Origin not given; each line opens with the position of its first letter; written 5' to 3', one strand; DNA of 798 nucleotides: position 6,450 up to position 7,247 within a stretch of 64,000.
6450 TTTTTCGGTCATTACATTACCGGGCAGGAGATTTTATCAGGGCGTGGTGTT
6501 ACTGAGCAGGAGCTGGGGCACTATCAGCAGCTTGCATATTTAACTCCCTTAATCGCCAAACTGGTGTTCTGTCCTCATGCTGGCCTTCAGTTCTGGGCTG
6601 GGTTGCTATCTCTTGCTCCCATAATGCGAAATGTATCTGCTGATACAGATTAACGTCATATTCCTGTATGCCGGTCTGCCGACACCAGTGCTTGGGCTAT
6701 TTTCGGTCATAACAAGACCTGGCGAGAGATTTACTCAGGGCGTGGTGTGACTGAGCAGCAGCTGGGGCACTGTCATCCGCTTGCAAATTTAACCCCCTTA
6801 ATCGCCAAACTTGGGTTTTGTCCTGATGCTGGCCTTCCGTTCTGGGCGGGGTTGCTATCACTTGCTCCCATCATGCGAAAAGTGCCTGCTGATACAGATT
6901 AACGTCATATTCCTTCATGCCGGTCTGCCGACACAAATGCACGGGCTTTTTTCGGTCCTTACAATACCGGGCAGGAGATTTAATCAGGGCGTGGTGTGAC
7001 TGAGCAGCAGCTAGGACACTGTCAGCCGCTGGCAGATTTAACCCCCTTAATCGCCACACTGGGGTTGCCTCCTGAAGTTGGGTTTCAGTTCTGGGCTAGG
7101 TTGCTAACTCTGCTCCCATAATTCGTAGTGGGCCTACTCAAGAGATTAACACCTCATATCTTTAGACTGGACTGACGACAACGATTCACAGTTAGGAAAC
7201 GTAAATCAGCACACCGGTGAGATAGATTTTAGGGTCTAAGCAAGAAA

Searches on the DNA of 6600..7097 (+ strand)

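Call 79: search_dna_similar(query=window:6600-7097:+, collection=plasmids, mode=distant, max_rows=14, rows=spread)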
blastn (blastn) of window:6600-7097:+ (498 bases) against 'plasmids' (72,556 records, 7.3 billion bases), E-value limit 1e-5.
Records with a match: 1127; places in all: 12728; records where one place covers at least 80% of the query: 1127.
Best place of each record, by identity: >=99% 631; 95-99% 15; 90-95% 450; 80-90% 29; 60-80% 2.
By first word of the organism name: Escherichia 378; Salmonella 343; Enterobacter 270; Klebsiella 62; Citrobacter 38; Leclercia 11; Raoultella 8; Serratia 7; Shigella 2; Kluyvera 2; and 5 more.
By predicted mobility (MOB-suite, as given by PLSDB): conjugative 971; non-mobilizable 156.
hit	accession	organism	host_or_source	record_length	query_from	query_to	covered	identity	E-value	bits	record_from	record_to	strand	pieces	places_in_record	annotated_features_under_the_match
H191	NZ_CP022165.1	Escherichia coli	Homo sapiens,urine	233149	1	498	100%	100.0%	0e+0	899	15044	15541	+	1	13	none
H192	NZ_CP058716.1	Escherichia coli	Manis javanica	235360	1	498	100%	100.0%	0e+0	899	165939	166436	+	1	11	none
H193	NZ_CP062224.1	Salmonella enterica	Homo sapiens,stool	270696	1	498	100%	100.0%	0e+0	899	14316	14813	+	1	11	none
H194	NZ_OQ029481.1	Escherichia coli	-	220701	1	498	100%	100.0%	0e+0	899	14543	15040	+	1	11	none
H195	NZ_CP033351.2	Salmonella enterica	-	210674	1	498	100%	99.8%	0e+0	894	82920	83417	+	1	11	none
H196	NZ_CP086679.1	Escherichia coli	whole organism,anaerobic effluent of ...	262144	1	498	100%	99.8%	0e+0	894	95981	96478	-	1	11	none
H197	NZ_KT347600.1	Escherichia coli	-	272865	1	498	100%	99.8%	0e+0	894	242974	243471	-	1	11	none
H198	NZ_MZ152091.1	Escherichia coli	-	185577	1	498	100%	99.8%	0e+0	894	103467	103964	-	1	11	none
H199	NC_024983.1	Salmonella enterica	-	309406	1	496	100%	94.2%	0e+0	759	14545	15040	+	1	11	none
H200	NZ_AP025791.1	Enterobacter hormaechei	Homo sapiens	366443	1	496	100%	94.2%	0e+0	759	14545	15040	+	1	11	none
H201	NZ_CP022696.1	Citrobacter farmeri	Homo sapiens,Rectal swab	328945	1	496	100%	94.0%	0e+0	755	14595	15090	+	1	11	none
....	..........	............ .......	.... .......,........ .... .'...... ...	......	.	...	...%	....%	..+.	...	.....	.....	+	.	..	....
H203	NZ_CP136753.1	Citrobacter koseri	-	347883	1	496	100%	94.0%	0e+0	755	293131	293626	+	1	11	none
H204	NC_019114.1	Salmonella enterica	-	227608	13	465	91%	76.2%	1e-40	340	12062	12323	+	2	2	none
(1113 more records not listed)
